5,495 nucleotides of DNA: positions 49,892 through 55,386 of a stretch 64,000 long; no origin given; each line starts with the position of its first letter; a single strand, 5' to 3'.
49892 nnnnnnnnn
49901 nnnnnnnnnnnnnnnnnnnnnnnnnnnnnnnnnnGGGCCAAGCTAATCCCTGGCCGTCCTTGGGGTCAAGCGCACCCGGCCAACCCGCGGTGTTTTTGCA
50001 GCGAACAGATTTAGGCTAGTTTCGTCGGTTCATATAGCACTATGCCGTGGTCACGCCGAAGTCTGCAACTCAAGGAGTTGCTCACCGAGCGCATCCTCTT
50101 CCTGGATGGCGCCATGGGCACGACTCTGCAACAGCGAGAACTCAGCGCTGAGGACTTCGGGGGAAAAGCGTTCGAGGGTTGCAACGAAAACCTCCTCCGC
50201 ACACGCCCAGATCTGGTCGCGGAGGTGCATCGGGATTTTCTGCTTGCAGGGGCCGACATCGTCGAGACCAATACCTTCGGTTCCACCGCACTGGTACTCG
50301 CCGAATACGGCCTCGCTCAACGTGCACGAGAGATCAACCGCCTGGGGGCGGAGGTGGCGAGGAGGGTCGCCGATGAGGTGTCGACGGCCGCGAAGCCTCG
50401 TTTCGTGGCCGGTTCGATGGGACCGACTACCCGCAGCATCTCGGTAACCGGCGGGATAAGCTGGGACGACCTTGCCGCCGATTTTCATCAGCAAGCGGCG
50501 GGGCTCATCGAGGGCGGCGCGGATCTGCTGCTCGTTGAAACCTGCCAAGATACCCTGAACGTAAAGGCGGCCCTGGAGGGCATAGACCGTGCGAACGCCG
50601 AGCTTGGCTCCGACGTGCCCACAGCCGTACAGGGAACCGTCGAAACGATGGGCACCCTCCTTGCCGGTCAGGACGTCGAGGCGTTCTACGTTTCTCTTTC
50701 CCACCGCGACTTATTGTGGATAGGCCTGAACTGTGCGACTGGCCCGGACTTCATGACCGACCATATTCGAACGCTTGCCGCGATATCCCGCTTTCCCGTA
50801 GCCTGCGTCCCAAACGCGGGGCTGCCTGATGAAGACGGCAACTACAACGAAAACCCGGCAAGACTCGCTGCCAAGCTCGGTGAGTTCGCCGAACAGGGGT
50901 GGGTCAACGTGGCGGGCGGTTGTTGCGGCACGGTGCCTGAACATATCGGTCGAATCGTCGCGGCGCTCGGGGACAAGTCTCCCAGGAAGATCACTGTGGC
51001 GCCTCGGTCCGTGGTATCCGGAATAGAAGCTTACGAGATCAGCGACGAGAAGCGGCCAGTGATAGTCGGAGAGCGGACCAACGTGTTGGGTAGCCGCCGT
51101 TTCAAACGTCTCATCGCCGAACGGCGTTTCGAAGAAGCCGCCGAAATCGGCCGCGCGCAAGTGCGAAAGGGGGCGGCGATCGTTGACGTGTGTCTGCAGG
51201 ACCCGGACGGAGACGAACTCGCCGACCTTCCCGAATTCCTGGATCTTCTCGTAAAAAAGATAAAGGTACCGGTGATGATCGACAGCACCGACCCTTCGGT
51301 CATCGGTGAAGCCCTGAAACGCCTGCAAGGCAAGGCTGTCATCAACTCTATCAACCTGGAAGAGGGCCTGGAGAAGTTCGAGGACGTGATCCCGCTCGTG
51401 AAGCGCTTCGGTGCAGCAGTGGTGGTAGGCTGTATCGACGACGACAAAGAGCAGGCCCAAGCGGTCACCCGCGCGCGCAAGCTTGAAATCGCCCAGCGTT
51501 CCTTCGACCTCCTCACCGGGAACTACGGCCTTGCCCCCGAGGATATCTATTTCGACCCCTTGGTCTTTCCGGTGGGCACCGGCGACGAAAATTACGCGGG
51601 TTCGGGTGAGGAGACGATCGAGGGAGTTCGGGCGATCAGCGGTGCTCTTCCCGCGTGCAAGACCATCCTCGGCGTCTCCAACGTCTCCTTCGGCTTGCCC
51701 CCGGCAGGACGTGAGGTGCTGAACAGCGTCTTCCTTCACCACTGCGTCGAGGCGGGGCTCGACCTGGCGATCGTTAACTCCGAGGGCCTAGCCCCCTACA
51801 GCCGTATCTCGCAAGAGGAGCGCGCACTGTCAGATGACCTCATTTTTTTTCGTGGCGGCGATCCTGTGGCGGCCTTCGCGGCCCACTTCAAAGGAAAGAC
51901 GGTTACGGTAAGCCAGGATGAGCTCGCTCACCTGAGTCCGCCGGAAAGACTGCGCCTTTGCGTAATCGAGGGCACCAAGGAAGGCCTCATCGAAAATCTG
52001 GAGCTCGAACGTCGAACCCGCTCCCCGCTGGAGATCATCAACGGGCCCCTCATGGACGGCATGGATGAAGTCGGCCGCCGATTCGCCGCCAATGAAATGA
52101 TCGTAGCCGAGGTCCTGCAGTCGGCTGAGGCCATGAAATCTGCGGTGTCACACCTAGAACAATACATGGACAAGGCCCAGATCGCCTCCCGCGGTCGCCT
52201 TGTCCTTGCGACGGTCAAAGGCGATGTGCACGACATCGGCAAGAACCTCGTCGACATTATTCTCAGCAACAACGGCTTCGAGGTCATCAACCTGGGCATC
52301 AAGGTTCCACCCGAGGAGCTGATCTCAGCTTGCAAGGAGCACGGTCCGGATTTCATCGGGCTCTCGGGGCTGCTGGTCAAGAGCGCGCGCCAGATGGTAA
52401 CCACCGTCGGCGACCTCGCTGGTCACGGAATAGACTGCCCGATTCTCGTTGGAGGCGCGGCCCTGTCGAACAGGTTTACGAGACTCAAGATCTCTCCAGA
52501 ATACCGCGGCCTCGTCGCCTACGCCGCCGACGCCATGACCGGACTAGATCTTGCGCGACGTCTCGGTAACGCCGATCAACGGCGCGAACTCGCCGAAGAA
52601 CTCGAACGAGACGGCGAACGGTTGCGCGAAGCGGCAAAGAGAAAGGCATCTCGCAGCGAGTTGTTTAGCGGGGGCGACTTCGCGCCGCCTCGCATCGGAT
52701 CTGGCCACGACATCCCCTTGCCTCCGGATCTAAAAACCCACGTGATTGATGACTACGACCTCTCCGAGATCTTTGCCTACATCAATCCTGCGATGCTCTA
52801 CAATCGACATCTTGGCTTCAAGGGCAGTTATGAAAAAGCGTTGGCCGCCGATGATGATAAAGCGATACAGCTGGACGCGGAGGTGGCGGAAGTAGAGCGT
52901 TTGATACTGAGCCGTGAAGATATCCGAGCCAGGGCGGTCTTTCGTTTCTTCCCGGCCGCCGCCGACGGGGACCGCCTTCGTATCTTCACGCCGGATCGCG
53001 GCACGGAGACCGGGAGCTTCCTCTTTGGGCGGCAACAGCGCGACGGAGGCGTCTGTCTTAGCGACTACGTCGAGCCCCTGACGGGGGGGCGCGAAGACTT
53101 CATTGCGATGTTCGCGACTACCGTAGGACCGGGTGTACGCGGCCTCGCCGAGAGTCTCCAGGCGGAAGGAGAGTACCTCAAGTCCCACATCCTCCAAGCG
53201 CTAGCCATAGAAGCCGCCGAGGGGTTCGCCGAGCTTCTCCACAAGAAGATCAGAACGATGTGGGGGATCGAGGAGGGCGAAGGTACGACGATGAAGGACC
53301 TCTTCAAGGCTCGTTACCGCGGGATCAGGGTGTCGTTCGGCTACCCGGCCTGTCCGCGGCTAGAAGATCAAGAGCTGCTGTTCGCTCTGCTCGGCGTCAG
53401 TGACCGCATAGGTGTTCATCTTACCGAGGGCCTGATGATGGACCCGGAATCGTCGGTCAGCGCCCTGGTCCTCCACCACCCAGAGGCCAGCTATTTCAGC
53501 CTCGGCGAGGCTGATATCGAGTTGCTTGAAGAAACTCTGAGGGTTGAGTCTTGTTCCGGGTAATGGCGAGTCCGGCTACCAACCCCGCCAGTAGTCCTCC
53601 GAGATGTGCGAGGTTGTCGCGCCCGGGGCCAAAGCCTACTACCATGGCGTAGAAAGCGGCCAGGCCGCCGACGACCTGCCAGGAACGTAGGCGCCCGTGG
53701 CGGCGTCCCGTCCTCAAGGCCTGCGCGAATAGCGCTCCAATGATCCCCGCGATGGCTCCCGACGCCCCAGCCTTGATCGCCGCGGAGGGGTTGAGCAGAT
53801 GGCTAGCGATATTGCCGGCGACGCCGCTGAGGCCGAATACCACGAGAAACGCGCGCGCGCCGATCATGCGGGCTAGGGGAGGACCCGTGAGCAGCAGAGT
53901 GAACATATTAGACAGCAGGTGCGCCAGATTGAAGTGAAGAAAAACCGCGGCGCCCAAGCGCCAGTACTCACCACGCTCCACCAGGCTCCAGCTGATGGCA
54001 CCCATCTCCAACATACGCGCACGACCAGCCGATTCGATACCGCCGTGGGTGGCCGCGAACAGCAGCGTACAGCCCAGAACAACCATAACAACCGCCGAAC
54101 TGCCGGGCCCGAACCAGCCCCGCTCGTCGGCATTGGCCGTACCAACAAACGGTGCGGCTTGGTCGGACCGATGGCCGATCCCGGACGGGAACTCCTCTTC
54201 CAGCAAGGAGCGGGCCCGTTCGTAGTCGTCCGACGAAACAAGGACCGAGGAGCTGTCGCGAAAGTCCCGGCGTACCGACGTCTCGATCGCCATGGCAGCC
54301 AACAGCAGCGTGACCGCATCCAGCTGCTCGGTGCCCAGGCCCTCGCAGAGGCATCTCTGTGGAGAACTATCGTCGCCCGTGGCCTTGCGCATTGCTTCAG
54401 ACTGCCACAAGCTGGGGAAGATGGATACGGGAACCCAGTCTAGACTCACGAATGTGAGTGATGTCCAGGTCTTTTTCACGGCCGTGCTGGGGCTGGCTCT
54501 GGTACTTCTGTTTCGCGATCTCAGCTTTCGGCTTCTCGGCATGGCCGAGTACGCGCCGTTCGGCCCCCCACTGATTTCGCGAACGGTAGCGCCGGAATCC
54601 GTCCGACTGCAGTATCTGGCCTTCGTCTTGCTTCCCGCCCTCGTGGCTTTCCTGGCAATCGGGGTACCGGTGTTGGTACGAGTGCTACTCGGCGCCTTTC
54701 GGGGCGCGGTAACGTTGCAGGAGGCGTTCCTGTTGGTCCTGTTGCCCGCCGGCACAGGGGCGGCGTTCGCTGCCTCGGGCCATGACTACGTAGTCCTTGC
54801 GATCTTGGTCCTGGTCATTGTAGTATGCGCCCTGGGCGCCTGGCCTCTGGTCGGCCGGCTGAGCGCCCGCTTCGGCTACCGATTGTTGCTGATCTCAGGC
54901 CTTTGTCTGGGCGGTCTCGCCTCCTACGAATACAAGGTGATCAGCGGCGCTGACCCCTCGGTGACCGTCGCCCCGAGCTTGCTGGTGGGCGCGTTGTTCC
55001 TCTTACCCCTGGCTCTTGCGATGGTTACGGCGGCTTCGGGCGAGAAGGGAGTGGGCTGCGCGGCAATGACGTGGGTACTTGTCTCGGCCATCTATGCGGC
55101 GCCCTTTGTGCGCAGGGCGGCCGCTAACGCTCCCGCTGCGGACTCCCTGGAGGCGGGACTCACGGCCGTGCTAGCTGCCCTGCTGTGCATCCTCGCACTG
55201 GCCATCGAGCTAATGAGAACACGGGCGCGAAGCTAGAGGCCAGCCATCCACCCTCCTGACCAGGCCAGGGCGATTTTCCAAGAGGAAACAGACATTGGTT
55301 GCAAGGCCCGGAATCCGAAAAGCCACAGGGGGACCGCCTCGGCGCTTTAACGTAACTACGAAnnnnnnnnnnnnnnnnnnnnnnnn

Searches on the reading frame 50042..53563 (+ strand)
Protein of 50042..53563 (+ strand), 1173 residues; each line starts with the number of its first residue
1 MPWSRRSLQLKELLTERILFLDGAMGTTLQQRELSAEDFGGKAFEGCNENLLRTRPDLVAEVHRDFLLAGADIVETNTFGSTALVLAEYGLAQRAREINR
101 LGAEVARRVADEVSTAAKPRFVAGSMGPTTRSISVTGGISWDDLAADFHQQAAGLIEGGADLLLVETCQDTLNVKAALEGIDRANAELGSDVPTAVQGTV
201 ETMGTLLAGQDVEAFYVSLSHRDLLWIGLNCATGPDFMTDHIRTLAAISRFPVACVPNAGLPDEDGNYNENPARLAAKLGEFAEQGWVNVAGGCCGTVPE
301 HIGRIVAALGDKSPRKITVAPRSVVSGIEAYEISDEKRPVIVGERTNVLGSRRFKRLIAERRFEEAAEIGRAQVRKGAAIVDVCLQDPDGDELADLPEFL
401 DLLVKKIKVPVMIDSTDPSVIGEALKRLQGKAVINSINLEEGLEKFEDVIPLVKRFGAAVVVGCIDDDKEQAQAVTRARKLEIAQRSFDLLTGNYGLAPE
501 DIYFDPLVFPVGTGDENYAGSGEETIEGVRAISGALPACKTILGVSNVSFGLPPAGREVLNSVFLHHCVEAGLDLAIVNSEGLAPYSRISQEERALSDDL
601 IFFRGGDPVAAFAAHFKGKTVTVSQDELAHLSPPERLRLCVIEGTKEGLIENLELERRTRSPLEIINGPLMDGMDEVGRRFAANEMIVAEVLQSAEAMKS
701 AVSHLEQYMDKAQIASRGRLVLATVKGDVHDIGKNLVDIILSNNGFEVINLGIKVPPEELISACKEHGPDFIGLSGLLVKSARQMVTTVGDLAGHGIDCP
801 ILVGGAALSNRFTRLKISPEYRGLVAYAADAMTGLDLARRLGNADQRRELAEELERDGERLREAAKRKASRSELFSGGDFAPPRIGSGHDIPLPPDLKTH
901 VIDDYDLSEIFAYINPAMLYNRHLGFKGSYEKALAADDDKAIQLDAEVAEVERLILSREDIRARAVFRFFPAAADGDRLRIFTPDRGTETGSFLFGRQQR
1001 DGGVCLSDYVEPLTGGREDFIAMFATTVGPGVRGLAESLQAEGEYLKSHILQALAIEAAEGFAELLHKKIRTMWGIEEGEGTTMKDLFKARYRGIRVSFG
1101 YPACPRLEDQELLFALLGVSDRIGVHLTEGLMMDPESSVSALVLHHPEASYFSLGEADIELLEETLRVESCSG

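Call 3: search_protein_families(library=pfam, proteins=[window:50042-53563:+], max_evalue=0.01)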
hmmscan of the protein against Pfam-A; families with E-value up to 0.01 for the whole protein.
window:50042-53563:+ (1173 aa): 6 families
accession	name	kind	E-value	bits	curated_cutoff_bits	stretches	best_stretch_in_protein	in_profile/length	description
PF02574.22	S-methyl_trans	-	4.9e-83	279.7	22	1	19-308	1-282/283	Homocysteine S-methyltransferase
PF02965.22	Met_synt_B12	-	7.1e-56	190.1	25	1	906-1160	1-263/273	Vitamin B12 dependent methionine synthase, activation domain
PF00809.28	Pterin_bind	-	2.5e-39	135.8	25.5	1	343-579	1-244/244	Pterin binding enzyme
PF02310.24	B12-binding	-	5.5e-20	71.9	32.1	1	719-810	2-95/121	B12 binding domain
PF02607.22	B12-binding_2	-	5.4e-19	68.6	23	1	635-706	3-74/74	B12 binding domain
PF03599.22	CdhD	-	0.0055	15.9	24.8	1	397-485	86-171/387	CO dehydrogenase/acetyl-CoA synthase delta subunit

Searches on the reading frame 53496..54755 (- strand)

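Call 3: search_protein_families(library=pfam, proteins=[window:53496-54755:-], max_evalue=0.01)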
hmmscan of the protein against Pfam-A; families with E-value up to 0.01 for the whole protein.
window:53496-54755:- (419 aa): 1 family
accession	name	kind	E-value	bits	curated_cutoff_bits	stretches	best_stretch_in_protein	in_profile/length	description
PF01694.28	Rhomboid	-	1.2e-28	100.6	22.6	1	262-399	2-141/143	Rhomboid domain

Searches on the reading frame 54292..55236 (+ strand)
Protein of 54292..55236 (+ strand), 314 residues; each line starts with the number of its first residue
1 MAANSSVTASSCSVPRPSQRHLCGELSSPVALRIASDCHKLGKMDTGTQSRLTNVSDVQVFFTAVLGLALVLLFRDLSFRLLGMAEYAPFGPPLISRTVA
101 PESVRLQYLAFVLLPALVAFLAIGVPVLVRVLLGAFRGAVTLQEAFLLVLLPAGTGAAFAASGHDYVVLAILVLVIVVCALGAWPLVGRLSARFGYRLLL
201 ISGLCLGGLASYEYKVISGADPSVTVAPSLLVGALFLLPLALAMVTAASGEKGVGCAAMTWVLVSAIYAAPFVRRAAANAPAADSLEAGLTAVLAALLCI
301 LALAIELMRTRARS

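Call 3: search_protein_families(library=pfam, proteins=[window:54292-55236:+], max_evalue=0.01)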
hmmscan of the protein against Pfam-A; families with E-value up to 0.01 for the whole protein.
window:54292-55236:+ (314 aa): 0 families

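Call 4: search_protein_families(library=ncbifam, proteins=[window:54292-55236:+], max_evalue=0.01)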
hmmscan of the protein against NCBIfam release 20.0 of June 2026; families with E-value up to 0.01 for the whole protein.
window:54292-55236:+ (314 aa): 0 families

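Call 50: search_protein_families(library=pfam, proteins=[window:54421-55236:+], max_evalue=0.01)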
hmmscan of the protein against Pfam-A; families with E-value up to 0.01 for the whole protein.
window:54421-55236:+ (271 aa): 0 families

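Call 58: find_homologous_proteins(query=window:54421-55236:+, max_evalue=0.001)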
Query window:54421-55236:+ (271 aa): 2 proteins with E <= 0.001 among 8000 candidates.
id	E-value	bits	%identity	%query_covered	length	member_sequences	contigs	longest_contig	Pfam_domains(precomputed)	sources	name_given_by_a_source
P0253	3.2e-157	539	100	100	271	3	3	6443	-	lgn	-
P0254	4.4e-10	58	36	82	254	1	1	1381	-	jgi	jgi:hypothetical protein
